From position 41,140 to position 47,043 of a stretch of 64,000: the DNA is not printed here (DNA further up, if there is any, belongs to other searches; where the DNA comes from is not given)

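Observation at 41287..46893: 1868-aa single ORF encoding two complete UvrA units in tandem, with the second unit missing the segment between zinc modules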

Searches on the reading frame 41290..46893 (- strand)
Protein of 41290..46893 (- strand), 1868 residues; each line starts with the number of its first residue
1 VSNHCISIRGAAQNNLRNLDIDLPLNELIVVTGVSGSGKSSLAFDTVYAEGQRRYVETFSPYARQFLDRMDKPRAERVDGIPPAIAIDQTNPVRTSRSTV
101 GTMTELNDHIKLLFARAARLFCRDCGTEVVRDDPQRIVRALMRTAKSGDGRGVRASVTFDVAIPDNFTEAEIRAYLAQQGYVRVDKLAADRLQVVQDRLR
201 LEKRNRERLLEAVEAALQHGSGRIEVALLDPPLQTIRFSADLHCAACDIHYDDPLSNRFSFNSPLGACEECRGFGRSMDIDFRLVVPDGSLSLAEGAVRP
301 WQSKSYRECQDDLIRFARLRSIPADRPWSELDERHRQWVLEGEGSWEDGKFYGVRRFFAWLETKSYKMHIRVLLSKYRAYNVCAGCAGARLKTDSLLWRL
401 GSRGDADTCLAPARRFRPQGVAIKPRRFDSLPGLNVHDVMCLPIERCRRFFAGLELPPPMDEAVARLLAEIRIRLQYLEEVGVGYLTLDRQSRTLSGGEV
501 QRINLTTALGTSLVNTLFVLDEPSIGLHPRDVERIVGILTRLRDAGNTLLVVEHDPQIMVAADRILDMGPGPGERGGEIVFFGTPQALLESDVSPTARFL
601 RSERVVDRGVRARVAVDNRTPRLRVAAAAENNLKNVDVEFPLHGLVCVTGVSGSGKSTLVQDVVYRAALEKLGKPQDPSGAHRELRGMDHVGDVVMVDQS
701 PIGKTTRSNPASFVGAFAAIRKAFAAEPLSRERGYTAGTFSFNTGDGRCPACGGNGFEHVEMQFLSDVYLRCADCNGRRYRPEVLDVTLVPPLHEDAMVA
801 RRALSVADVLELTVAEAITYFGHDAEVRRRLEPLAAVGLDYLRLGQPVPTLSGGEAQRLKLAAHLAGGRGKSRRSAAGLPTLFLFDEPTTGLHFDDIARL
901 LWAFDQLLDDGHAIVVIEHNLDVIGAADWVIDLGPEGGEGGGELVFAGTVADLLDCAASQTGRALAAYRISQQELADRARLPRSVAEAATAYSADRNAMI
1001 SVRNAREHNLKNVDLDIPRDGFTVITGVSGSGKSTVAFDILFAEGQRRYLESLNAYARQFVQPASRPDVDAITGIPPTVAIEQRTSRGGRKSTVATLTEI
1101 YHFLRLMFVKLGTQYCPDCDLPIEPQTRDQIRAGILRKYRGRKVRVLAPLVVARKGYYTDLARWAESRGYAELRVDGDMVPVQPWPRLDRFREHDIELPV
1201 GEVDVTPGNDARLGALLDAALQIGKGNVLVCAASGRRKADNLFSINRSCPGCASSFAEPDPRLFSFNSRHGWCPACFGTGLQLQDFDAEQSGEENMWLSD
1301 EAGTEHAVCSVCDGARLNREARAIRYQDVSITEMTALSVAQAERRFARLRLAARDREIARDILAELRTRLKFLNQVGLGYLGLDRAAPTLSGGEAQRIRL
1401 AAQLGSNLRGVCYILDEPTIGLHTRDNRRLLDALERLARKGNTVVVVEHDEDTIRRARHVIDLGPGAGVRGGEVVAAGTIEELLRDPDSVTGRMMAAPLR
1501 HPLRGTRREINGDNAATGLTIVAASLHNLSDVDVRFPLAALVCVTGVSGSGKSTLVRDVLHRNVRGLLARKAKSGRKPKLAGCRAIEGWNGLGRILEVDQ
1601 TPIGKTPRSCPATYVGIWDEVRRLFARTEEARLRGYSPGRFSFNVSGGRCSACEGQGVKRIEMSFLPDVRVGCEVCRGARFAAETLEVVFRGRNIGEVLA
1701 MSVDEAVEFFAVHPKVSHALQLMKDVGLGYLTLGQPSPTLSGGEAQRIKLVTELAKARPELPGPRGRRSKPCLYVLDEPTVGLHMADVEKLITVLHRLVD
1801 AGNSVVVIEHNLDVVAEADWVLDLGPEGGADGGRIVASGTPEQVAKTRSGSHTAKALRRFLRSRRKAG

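Call 5: search_protein_families(library=pfam, proteins=[window:41290-46893:-], max_evalue=0.01)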
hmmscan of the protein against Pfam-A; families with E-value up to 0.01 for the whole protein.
window:41290-46893:- (1868 aa): 43 families (the best 25 are shown)
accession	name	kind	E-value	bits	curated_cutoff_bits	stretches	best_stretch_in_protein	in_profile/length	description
PF17760.6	UvrA_inter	-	3.4e-33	114.2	23.3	2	1126-1230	1-105/109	UvrA interaction domain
PF00005.33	ABC_tran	-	1.1e-31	110.6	25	0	1010-1037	1-28/137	ABC transporter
PF13555.12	AAA_29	-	2e-18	66.3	27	2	1008-1036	10-38/61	P-loop containing region of AAA domain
PF02463.25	SMC_N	-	5.7e-16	59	40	0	1002-1048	7-52/220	RecF/RecN/SMC N terminal domain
PF13304.12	AAA_21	-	2.4e-15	57.9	27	1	495-559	238-303/304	AAA domain, putative AbiEii toxin, Type IV TA system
PF13191.12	AAA_16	-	6.6e-14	53.2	32.6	0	1540-1565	25-50/167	AAA ATPase domain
PF17755.6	UvrA_DNA-bind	-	4.5e-12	46.7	23.2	1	281-345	1-65/110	UvrA DNA-binding domain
PF13476.12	AAA_23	-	1e-11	46.3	27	0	1000-1036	2-35/201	AAA domain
PF13481.12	AAA_25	-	3.6e-11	43.5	27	0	641-675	31-62/195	AAA domain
PF05729.18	NACHT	-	4.4e-11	43.3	26.7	0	645-674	2-31/167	NACHT domain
PF01443.25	Viral_helicase1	-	6.9e-11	42.8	21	0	1543-1581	2-43/228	Viral superfamily 1 RNA helicase core domain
PF20703.3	nSTAND1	-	8.5e-11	42.5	27.1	0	26-43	33-50/379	Novel STAND NTPase 1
PF13401.12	AAA_22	-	1.8e-10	41.7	27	0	1540-1564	6-30/130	AAA domain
PF25199.1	nSTAND_NTPase5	-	2.1e-10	41.1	34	1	614-670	13-67/145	Novel STAND NTPase 5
PF13238.12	AAA_18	-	6.4e-10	40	29.4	0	1542-1562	1-21/128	AAA domain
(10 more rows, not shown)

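Call 6: search_protein_families(library=ncbifam, proteins=[window:41290-46893:-], max_evalue=0.01)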
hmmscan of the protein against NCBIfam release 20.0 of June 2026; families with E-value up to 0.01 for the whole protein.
window:41290-46893:- (1868 aa): 221 families (the best 25 are shown)
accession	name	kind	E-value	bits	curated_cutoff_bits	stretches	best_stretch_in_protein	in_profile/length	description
NF001503.0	PRK00349.1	equivalog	0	1994.6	1147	3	3-966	3-938/943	excinuclease ABC subunit UvrA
TIGR00630.1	uvra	equivalog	0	1918.9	729.8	3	6-951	2-921/924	excinuclease ABC subunit UvrA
NF001885.0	PRK00635.1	equivalog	0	1089.9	3054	4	1302-1864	392-922/1809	excinuclease ABC subunit A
TIGR03608.1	L_ocin_972_ABC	subfamily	7e-59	198.7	254.85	4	474-568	115-206/206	putative bacteriocin export ABC transporter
TIGR04521.1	ECF_ATPase_2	equivalog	7.7e-59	199.1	330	6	1371-1498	126-247/279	energy-coupling factor transporter ATPase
NF040873.1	AztA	equivalog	8.4e-58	195.1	220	4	1371-1463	102-191/191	zinc ABC transporter ATP-binding protein AztA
NF010068.0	PRK13548.1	equivalog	6.5e-56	189.3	261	4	1697-1847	98-233/261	heme ABC transporter ATP-binding protein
TIGR02857.1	CydD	equivalog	8.1e-54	183.5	435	4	1371-1463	439-529/529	thiol reductant ABC exporter subunit CydD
TIGR02673.1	FtsE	equivalog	1.1e-51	175.5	264.85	4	1372-1459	121-205/214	cell division ATP-binding protein FtsE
TIGR04520.1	ECF_ATPase_1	equivalog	1.7e-50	172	315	5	1373-1500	121-240/269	energy-coupling factor transporter ATPase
TIGR03873.1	F420-0_ABC_ATP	hypoth_equivalog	8.5e-46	156.3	372.4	4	1373-1485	122-226/256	putative F420-0 ABC transporter ATP-binding protein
TIGR01166.1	cbiO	subfamily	2e-43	148.1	211.8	4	1383-1452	121-188/190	cobalt ABC transporter, ATP-binding protein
TIGR02315.1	ABC_phnC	equivalog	2.7e-42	144.8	266.1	3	471-592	123-237/243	phosphonate ABC transporter ATP-binding protein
NF010170.0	PRK13651.1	equivalog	2.8e-42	144.7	432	4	1370-1475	146-250/308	cobalt transporter ATP-binding subunit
NF002981.0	PRK03695.1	equivalog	5.4e-40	137.3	281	4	1383-1485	124-226/253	vitamin B12 ABC transporter ATP-binding protein BtuD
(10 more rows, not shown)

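Call 9: find_homologous_proteins(query=window:41290-46893:-, max_evalue=1e-50)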
Query window:41290-46893:- (1868 aa): 8000 proteins with E <= 1e-50 among 8000 candidates; the best 120 are listed.
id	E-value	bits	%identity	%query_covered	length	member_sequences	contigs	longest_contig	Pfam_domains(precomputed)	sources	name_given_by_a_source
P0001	0.0e+0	4249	100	100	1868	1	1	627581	PF17760.7,PF13173.13,PF06745.20,PF13671.13,PF13401.13,PF03193.23,PF13238.13,PF00931.29,PF13191.13,PF13175.13,PF13476.13,PF05729.19,PF09848.16,PF02463.26,PF25199.2,PF13481.13,PF17755.7,PF01443.25,PF13555.13,PF20703.4,PF13304.13,PF01583.27,PF00005.34,PF03308.23,PF20720.4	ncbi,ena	-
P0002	0.0e+0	3802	89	100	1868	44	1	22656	PF17760.7,PF13173.13,PF06745.20,PF13671.13,PF13401.13,PF03193.23,PF13238.13,PF00931.29,PF13191.13,PF02492.26,PF13175.13,PF13476.13,PF05729.19,PF13521.13,PF09848.16,PF02463.26,PF25199.2,PF13481.13,PF03266.22,PF17755.7,PF01443.25,PF13555.13,PF20703.4,PF13304.13,PF01583.27,PF00005.34,PF20720.4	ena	-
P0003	0.0e+0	3467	81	100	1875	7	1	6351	PF17760.7,PF13173.13,PF06745.20,PF13558.13,PF13671.13,PF13401.13,PF03193.23,PF13238.13,PF00931.29,PF13191.13,PF02492.26,PF13175.13,PF13476.13,PF05729.19,PF13521.13,PF09848.16,PF02463.26,PF25199.2,PF13481.13,PF17755.7,PF01443.25,PF13555.13,PF20703.4,PF13304.13,PF01583.27,PF14258.13,PF00005.34,PF20720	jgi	jgi:excinuclease ABC subunit A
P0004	0.0e+0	2830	68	100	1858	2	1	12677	PF17760.7,PF13173.13,PF06745.20,PF13604.13,PF13671.13,PF13401.13,PF03193.23,PF13238.13,PF00684.26,PF00931.29,PF13191.13,PF13175.13,PF13476.13,PF05729.19,PF13521.13,PF09848.16,PF02463.26,PF25199.2,PF13481.13,PF17755.7,PF01443.25,PF13555.13,PF20703.4,PF13304.13,PF01583.27,PF25201.1,PF00005.34,PF00910.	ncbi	ncbi:MAG: excinuclease ABC subunit UvrA [Gammaproteobacteria bacterium]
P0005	0.0e+0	2821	68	100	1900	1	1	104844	PF17760.7,PF13173.13,PF06745.20,PF13604.13,PF13671.13,PF13401.13,PF03193.23,PF13238.13,PF00931.29,PF13191.13,PF02492.26,PF13175.13,PF13476.13,PF05729.19,PF13521.13,PF09848.16,PF02463.26,PF25199.2,PF13481.13,PF17755.7,PF01443.25,PF13555.13,PF20703.4,PF13304.13,PF01583.27,PF25201.1,PF00005.34,PF20720.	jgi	-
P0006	0.0e+0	2782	66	100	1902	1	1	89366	PF17760.7,PF13173.13,PF06745.20,PF13671.13,PF13401.13,PF03193.23,PF13238.13,PF00684.26,PF00931.29,PF13191.13,PF02492.26,PF13175.13,PF13476.13,PF05729.19,PF13521.13,PF09848.16,PF02463.26,PF25199.2,PF13481.13,PF03266.22,PF17755.7,PF01443.25,PF13555.13,PF20703.4,PF01637.25,PF13304.13,PF01583.27,PF25201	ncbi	-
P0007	0.0e+0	2776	67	100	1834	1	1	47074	PF17760.7,PF13173.13,PF06745.20,PF13671.13,PF13401.13,PF03193.23,PF13238.13,PF00684.26,PF00931.29,PF13191.13,PF02492.26,PF13175.13,PF13476.13,PF05729.19,PF09848.16,PF02463.26,PF25199.2,PF13481.13,PF17755.7,PF01443.25,PF13555.13,PF20703.4,PF13304.13,PF01583.27,PF25201.1,PF00005.34,PF00910.29,PF03308.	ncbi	-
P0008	0.0e+0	2771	67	100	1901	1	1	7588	PF17760.7,PF13173.13,PF06745.20,PF13671.13,PF13401.13,PF03193.23,PF13238.13,PF00931.29,PF13191.13,PF02492.26,PF13175.13,PF13476.13,PF05729.19,PF13521.13,PF09848.16,PF02463.26,PF25199.2,PF13481.13,PF17755.7,PF01443.25,PF13555.13,PF20703.4,PF13304.13,PF01583.27,PF25201.1,PF00005.34,PF00910.29,PF20720.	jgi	jgi:excinuclease ABC subunit A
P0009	0.0e+0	2771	67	100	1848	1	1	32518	PF17760.7,PF13173.13,PF06745.20,PF13671.13,PF13401.13,PF03193.23,PF13238.13,PF00931.29,PF13191.13,PF02492.26,PF13476.13,PF05729.19,PF13521.13,PF09848.16,PF02463.26,PF25199.2,PF13481.13,PF17755.7,PF01443.25,PF13555.13,PF20703.4,PF13304.13,PF01583.27,PF25201.1,PF00005.34,PF00910.29,PF20720.4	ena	-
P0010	0.0e+0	2767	67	100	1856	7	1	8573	PF17760.7,PF13173.13,PF06745.20,PF13604.13,PF13671.13,PF13401.13,PF03193.23,PF13238.13,PF00684.26,PF00931.29,PF13191.13,PF13175.13,PF13476.13,PF05729.19,PF13521.13,PF09848.16,PF02463.26,PF25199.2,PF13481.13,PF03266.22,PF17755.7,PF01443.25,PF13555.13,PF20703.4,PF13304.13,PF01583.27,PF25201.1,PF14258.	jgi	jgi:excinuclease ABC subunit A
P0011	0.0e+0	2766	66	100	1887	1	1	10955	PF17760.7,PF13173.13,PF06745.20,PF13604.13,PF13671.13,PF13401.13,PF03193.23,PF13238.13,PF00931.29,PF13191.13,PF02492.26,PF13175.13,PF13476.13,PF05729.19,PF13521.13,PF09848.16,PF02463.26,PF25199.2,PF13481.13,PF03266.22,PF17755.7,PF01443.25,PF13555.13,PF20703.4,PF13304.13,PF01583.27,PF25201.1,PF00005.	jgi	jgi:excinuclease ABC subunit A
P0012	0.0e+0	2765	66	100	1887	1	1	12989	PF17760.7,PF13173.13,PF06745.20,PF13671.13,PF13401.13,PF03193.23,PF13238.13,PF00931.29,PF13191.13,PF02492.26,PF13476.13,PF05729.19,PF13521.13,PF09848.16,PF02463.26,PF25199.2,PF13481.13,PF17755.7,PF01443.25,PF13555.13,PF20703.4,PF13304.13,PF01583.27,PF25201.1,PF00005.34,PF20720.4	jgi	-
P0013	0.0e+0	2765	65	100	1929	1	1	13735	PF17760.7,PF13173.13,PF06745.20,PF13671.13,PF13401.13,PF03193.23,PF13238.13,PF00684.26,PF00931.29,PF13191.13,PF02492.26,PF13175.13,PF13476.13,PF05729.19,PF13521.13,PF09848.16,PF02463.26,PF25199.2,PF13481.13,PF17755.7,PF01443.25,PF13555.13,PF20703.4,PF13304.13,PF01583.27,PF25201.1,PF00005.34,PF00910.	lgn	-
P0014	0.0e+0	2758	68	100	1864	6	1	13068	PF17760.7,PF13173.13,PF06745.20,PF13604.13,PF13671.13,PF13401.13,PF03193.23,PF13238.13,PF00684.26,PF00931.29,PF13191.13,PF02492.26,PF13175.13,PF13476.13,PF05729.19,PF13521.13,PF09848.16,PF02463.26,PF25199.2,PF13481.13,PF17755.7,PF01443.25,PF13555.13,PF20703.4,PF13304.13,PF01583.27,PF25201.1,PF00005.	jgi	jgi:excinuclease ABC subunit A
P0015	0.0e+0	2756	67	100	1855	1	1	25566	PF17760.7,PF13173.13,PF06745.20,PF13671.13,PF13401.13,PF03193.23,PF13238.13,PF00931.29,PF13191.13,PF02492.26,PF13175.13,PF13476.13,PF05729.19,PF09848.16,PF02463.26,PF25199.2,PF13481.13,PF17755.7,PF01443.25,PF13555.13,PF20703.4,PF13304.13,PF01583.27,PF25201.1,PF00005.34,PF20720.4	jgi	-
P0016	0.0e+0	2755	66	100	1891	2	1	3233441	PF17760.7,PF13173.13,PF06745.20,PF13671.13,PF13401.13,PF03193.23,PF13238.13,PF00684.26,PF00931.29,PF13191.13,PF13175.13,PF13476.13,PF05729.19,PF09848.16,PF02463.26,PF13481.13,PF17755.7,PF01443.25,PF13555.13,PF20703.4,PF13304.13,PF01583.27,PF25201.1,PF01935.24,PF00005.34,PF03308.23,PF20720.4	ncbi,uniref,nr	ncbi:excinuclease ABC subunit A [Thiohalobacter thiocyanaticus]|uniref:UvrABC system protein A n=1 T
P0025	0.0e+0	2744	-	-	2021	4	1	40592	PF17760.7,PF13173.13,PF06745.20,PF13671.13,PF13401.13,PF03193.23,PF13238.13,PF00684.26,PF00931.29,PF13191.13,PF02492.26,PF13175.13,PF13476.13,PF05729.19,PF13521.13,PF09848.16,PF02463.26,PF25199.2,PF13481.13,PF17755.7,PF01443.25,PF13555.13,PF20703.4,PF01637.25,PF13304.13,PF01583.27,PF25201.1,PF14258.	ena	-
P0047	0.0e+0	2729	66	100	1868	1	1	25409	PF17760.7,PF13173.13,PF06745.20,PF13671.13,PF13401.13,PF03193.23,PF13238.13,PF00684.26,PF00931.29,PF13191.13,PF02492.26,PF24883.3,PF13175.13,PF13476.13,PF05729.19,PF13521.13,PF09848.16,PF02463.26,PF25199.2,PF13481.13,PF17755.7,PF00437.27,PF01443.25,PF13555.13,PF20703.4,PF13304.13,PF01583.27,PF25201.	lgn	-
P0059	0.0e+0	2719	66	100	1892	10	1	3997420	PF17760.7,PF13173.13,PF06745.20,PF13671.13,PF13401.13,PF03193.23,PF13238.13,PF00931.29,PF13191.13,PF13175.13,PF13476.13,PF05729.19,PF09848.16,PF02463.26,PF25199.2,PF13481.13,PF17755.7,PF01443.25,PF13555.13,PF20703.4,PF13304.13,PF01583.27,PF25201.1,PF00005.34,PF20720.4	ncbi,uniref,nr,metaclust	ncbi:excinuclease ABC family protein [Geobacter metallireducens GS-15]|uniref:UvrABC system protein 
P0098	0.0e+0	2703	66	100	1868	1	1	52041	PF17760.7,PF13173.13,PF06745.20,PF13671.13,PF13401.13,PF03193.23,PF13238.13,PF00684.26,PF13191.13,PF13175.13,PF13476.13,PF05729.19,PF09848.16,PF02463.26,PF25199.2,PF13481.13,PF17755.7,PF01443.25,PF13555.13,PF20703.4,PF13304.13,PF01583.27,PF25201.1,PF14258.13,PF00005.34,PF20720.4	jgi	-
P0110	0.0e+0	2696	65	100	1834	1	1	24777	PF17760.7,PF13173.13,PF06745.20,PF13604.13,PF13671.13,PF13401.13,PF03193.23,PF13238.13,PF00684.26,PF00931.29,PF13191.13,PF02492.26,PF24883.3,PF13175.13,PF13476.13,PF05729.19,PF13521.13,PF09848.16,PF02463.26,PF25199.2,PF13481.13,PF03266.22,PF17755.7,PF01443.25,PF13555.13,PF20703.4,PF01637.25,PF13304.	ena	-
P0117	0.0e+0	2695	66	100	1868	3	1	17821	PF17760.7,PF13173.13,PF06745.20,PF13671.13,PF13401.13,PF03193.23,PF13238.13,PF00931.29,PF13191.13,PF02492.26,PF13175.13,PF13476.13,PF05729.19,PF09848.16,PF02463.26,PF25199.2,PF13481.13,PF17755.7,PF01443.25,PF13555.13,PF20703.4,PF13304.13,PF01583.27,PF25201.1,PF14258.13,PF00005.34,PF20720.4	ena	-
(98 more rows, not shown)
